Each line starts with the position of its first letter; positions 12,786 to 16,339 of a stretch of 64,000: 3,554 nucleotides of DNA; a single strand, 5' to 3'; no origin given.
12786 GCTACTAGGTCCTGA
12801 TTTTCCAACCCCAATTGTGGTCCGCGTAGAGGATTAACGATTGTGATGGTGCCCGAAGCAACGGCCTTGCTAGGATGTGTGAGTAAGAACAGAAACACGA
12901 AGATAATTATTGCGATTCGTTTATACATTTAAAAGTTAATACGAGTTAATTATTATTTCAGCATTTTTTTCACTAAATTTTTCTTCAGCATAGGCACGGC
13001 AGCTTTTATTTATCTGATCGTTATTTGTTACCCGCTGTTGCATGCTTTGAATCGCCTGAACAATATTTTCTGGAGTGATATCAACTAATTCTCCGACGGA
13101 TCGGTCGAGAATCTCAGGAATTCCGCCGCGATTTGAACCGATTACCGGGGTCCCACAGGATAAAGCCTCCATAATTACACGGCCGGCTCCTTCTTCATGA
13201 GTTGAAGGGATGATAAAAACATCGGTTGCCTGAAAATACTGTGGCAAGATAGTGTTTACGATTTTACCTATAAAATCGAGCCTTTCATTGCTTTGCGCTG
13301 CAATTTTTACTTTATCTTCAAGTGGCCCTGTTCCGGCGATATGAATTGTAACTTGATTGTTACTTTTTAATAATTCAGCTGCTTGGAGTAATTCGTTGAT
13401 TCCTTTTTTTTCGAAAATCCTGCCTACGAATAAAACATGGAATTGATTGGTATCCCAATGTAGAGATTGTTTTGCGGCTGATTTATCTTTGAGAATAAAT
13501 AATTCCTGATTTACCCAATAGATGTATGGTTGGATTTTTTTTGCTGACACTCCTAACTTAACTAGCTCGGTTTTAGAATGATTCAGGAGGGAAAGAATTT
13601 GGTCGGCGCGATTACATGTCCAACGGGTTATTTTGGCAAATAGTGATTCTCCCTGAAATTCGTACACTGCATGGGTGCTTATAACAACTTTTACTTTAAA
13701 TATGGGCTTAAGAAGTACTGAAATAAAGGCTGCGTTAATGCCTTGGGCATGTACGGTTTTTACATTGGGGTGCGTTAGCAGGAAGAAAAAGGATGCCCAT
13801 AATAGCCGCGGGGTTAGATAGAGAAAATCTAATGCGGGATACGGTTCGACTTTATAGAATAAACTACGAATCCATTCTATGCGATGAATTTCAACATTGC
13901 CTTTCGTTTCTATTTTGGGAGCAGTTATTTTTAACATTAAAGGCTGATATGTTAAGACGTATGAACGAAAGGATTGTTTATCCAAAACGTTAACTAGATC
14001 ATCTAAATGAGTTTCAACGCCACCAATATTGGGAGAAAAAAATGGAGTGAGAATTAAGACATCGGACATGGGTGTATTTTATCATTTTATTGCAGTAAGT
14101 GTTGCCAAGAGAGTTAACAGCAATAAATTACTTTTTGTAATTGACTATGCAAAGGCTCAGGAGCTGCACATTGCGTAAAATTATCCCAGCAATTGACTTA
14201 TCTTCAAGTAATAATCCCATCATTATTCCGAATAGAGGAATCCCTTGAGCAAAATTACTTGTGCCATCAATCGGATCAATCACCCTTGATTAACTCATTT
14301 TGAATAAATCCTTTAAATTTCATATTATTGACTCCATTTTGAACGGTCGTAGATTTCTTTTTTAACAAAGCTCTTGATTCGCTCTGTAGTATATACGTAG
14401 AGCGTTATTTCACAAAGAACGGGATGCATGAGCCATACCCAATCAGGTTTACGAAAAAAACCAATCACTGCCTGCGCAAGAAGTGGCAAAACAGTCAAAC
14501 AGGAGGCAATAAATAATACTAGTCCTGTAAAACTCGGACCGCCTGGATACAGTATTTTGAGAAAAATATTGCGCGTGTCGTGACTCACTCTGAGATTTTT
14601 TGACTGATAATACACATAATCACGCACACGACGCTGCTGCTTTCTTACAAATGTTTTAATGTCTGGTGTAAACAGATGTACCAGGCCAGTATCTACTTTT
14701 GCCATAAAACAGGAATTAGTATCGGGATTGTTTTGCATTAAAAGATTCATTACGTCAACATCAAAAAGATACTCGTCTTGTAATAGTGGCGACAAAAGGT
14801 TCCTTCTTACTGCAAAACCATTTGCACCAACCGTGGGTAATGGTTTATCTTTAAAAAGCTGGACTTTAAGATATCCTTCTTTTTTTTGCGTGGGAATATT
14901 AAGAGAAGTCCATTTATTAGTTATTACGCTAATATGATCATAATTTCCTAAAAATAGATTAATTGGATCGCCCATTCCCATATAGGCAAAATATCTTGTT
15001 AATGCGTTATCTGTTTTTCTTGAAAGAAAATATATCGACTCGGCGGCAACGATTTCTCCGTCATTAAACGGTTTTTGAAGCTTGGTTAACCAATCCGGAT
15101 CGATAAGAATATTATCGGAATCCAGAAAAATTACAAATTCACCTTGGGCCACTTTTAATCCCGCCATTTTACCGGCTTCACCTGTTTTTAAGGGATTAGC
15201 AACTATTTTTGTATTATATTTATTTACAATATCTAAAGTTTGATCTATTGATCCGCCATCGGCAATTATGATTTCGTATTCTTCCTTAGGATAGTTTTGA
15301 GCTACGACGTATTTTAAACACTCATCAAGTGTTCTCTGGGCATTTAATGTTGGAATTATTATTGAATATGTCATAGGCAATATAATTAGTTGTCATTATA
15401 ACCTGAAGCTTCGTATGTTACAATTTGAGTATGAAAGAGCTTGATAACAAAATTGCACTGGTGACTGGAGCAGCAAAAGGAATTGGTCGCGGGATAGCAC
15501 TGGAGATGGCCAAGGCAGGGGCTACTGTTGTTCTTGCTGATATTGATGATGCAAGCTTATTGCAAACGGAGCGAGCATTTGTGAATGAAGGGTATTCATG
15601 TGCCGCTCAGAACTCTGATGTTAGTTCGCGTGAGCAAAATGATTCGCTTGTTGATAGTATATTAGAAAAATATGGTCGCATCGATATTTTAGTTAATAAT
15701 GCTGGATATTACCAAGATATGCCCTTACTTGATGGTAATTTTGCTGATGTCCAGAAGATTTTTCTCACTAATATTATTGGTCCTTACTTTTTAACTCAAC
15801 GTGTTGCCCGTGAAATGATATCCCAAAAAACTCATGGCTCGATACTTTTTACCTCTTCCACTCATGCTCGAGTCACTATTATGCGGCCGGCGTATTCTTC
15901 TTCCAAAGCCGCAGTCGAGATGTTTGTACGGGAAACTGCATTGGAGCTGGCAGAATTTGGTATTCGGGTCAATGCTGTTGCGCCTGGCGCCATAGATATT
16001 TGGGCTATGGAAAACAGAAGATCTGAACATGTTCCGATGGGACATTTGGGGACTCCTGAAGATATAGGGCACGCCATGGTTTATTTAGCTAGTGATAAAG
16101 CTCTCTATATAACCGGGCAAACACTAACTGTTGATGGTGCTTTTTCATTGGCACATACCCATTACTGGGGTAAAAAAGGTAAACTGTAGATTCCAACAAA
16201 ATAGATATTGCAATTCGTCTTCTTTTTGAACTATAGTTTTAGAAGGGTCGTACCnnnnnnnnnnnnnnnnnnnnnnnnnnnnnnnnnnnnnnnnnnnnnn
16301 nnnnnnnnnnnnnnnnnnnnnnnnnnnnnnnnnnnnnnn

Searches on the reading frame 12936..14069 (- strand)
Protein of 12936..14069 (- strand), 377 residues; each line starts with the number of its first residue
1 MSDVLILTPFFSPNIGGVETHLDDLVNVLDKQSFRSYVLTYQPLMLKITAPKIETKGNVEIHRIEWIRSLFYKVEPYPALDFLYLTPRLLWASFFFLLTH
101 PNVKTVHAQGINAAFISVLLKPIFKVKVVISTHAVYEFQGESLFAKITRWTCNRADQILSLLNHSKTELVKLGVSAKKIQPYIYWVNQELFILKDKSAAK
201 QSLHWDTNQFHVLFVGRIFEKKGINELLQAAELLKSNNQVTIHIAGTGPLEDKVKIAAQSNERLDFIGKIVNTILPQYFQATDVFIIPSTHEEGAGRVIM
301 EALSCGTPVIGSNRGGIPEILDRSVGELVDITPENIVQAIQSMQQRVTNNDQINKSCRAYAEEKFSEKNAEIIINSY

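Call 8: search_protein_families(library=pfam, proteins=[window:12936-14069:-], max_evalue=0.01)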
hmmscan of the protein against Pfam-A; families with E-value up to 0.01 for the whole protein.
window:12936-14069:- (377 aa): 7 families
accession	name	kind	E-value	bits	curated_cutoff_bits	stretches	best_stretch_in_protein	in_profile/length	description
PF00534.26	Glycos_transf_1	-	5.1e-30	104.7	26.4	1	196-343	2-155/172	Glycosyl transferases group 1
PF13692.12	Glyco_trans_1_4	-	3.5e-27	95.8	27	1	211-343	3-139/142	Glycosyl transferases group 1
PF13439.12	Glyco_transf_4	-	1.7e-12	48.1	28.5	1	15-179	1-159/170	Glycosyltransferase Family 4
PF20706.3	GT4-conflict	-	1.8e-07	30.9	26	1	206-343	194-340/385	Family 4 Glycosyltransferase in conflict systems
PF13579.12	Glyco_trans_4_4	-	3.6e-06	27.8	29.7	1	16-179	1-152/158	Glycosyl transferase 4-like domain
PF13524.12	Glyco_trans_1_2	-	0.0001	22.7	25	1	234-356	9-124/144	Glycosyl transferase-like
PF13477.12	Glyco_trans_4_2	-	0.0058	17.2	23.4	0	105-160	77-137/139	Glycosyl transferase 4-like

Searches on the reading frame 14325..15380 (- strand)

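Call 8: search_protein_families(library=pfam, proteins=[window:14325-15380:-], max_evalue=0.01)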
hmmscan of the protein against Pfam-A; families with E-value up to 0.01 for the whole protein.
window:14325-15380:- (351 aa): 3 families
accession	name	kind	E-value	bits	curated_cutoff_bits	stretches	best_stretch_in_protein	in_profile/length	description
PF00535.33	Glycos_transf_2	-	1.5e-23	84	23.3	1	6-125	1-124/168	Glycosyl transferase family 2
PF13641.12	Glyco_tranf_2_3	-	5.5e-07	30.3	27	1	5-119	3-125/230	Glycosyltransferase like family 2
PF10111.15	Glyco_tranf_2_2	-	0.00077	19.5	27.3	1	6-103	1-104/276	Glycosyltransferase like family 2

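Call 13: search_protein_families(library=ncbifam, proteins=[window:14325-15380:-], max_evalue=0.00001)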
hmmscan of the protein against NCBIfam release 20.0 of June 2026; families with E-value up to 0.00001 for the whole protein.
window:14325-15380:- (351 aa): 17 families
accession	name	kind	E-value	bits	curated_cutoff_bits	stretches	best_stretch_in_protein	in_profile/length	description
TIGR03965.1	mycofact_glyco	equivalog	1e-16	60.9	280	1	5-131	76-205/467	mycofactocin biosynthesis glycosyltransferase MftF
TIGR04283.1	glyco_like_mftF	equivalog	4.7e-16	59.1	182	1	6-123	2-116/221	TIGR04283 family arsenosugar biosynthesis glycosyltransferase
NF041875.1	EPS_EpsD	equivalog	4.3e-12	46.1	370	1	6-98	2-97/325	exopolysaccharide biosynthesis glycosyltransferase EpsD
NF007482.0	PRK10073.1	equivalog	5.5e-12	45.3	423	1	5-96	8-101/334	glycosyltransferase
NF050050.1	ProtGlycPglI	equivalog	2.5e-11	43.5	500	1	5-103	4-107/306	GalNAc(5)-diNAcBac-PP-undecaprenol beta-1,3-glucosyltransferase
NF047683.1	TeichurnBiosyTuaG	equivalog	9.6e-11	41.8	400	1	5-92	8-99/252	teichuronic acid biosynthesis protein TuaG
TIGR03111.1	glyc2_xrt_Gpos1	hypoth_equivalog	2e-10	40.1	363.95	1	6-116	52-167/439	TIGR03111 family XrtG-associated glycosyltransferase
NF038302.1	EPS_HpsE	equivalog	5.7e-10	38.7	300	1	4-101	2-107/307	hormogonium polysaccharide biosynthesis glycosyltransferase HpsE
TIGR03937.1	PgaC_IcaA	equivalog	7.1e-10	38.4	422.3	1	5-110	47-155/407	poly-beta-1,6-N-acetyl-D-glucosamine synthase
NF010496.0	PRK13915.1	equivalog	4.9e-09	35.7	262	1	4-111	32-149/307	glucosyl-3-phosphoglycerate synthase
TIGR04242.1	nodulat_NodC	equivalog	5.8e-08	32.1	550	1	6-130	51-181/395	chitooligosaccharide synthase NodC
NF047588.1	GlcsyltransPgfSStrep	equivalog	3.1e-07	29.9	500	1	3-132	1-134/308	glycosyltransferase PgfS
TIGR04182.1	glyco_TIGR04182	equivalog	9e-07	28.6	325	1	6-109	3-101/293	S-layer glycoprotein N-glycosyltransferase AglJ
NF038299.1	EPS_HpsN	equivalog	2.6e-06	26.6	425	1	5-111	3-112/317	hormogonium polysaccharide biosynthesis glycosyltransferase HpsN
NF053739.1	GlytfEpsEBac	equivalog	3.5e-06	26.2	450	1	6-91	4-94/265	glycosyltransferase EpsE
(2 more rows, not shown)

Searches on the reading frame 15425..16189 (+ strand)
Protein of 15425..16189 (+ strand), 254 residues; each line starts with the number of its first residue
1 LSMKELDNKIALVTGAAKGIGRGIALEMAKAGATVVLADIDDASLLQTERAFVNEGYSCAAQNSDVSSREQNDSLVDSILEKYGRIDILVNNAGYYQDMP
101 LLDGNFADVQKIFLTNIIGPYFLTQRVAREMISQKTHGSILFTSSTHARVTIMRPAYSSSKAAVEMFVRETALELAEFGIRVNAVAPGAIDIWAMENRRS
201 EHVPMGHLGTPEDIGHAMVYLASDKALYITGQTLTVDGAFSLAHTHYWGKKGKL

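Call 9: search_protein_families(library=pfam, proteins=[window:15425-16189:+], max_evalue=0.01)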
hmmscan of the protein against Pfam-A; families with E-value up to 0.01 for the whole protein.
window:15425-16189:+ (254 aa): 5 families
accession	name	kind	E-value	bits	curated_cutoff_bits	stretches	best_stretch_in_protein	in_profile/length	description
PF13561.12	adh_short_C2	-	1.5e-56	192.1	27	1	15-238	1-233/236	Enoyl-(Acyl carrier protein) reductase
PF00106.31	adh_short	-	1.3e-50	172.1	26.6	1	9-198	1-189/195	short chain dehydrogenase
PF08659.16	KR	-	1.3e-09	38.7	22.6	1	12-170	4-162/180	KR domain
PF23441.1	SDR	-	1.6e-05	24.9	27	1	52-240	56-255/258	SDR-like rossmann domain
PF03435.24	Sacchrp_dh_NADP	-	0.0067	17.2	25.1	0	15-102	5-85/129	Saccharopine dehydrogenase NADP binding domain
